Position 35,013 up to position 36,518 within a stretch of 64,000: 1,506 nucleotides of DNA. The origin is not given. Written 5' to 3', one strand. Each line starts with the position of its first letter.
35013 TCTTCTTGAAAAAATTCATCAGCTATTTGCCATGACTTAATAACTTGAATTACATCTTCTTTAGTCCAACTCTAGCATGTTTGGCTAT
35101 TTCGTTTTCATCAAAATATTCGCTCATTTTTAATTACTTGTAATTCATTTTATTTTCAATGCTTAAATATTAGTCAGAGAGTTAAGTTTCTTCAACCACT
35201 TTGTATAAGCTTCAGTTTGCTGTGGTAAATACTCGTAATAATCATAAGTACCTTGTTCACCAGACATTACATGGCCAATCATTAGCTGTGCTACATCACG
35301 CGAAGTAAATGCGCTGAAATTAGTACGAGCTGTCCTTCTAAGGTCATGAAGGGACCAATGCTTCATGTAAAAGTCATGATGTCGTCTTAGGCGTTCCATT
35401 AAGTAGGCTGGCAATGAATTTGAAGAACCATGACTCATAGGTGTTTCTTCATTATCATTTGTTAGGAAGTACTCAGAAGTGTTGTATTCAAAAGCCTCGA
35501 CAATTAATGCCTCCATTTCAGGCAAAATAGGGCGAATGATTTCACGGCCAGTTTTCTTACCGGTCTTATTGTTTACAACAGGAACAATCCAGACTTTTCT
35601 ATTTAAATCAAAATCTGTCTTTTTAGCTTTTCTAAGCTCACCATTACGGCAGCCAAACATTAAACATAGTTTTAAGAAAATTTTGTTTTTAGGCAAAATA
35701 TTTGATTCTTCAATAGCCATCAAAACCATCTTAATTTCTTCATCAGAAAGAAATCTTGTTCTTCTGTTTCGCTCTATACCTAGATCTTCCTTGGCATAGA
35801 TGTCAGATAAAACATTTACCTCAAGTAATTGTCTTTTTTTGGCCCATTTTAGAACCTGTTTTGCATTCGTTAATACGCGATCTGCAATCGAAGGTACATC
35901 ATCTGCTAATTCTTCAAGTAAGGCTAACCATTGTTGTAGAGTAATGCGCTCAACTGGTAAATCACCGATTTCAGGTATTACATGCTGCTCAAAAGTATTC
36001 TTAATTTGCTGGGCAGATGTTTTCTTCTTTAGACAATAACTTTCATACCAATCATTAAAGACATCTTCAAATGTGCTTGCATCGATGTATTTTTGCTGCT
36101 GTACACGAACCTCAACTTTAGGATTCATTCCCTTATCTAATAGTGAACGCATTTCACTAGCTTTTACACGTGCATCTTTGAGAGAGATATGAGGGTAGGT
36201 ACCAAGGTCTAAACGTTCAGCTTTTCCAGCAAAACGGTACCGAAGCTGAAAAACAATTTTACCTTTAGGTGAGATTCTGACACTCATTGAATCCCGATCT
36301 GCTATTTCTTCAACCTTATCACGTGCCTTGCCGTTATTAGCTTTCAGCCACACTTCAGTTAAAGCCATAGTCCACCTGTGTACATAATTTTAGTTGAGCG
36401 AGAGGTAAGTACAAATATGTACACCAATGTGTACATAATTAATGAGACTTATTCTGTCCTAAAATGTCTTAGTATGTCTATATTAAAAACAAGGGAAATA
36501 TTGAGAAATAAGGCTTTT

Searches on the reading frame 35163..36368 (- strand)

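Call 14: search_protein_families(library=pfam, proteins=[window:35163-36368:-], max_evalue=0.01)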
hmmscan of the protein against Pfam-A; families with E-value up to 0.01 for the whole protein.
window:35163-36368:- (401 aa): 4 families
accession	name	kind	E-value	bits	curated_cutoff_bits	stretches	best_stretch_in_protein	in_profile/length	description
PF13356.12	Arm-DNA-bind_3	-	2.7e-18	66.3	27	1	3-88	1-81/83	Arm DNA-binding domain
PF22022.2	Phage_int_M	-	1.6e-13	51.2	27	1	100-190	1-93/96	Phage integrase central domain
PF00589.27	Phage_integrase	-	2.3e-10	40.9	27.1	1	206-367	2-157/172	Phage integrase family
PF14659.12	Phage_int_SAM_3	-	5.3e-06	27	22.6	1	99-145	1-48/58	Phage integrase, N-terminal SAM-like domain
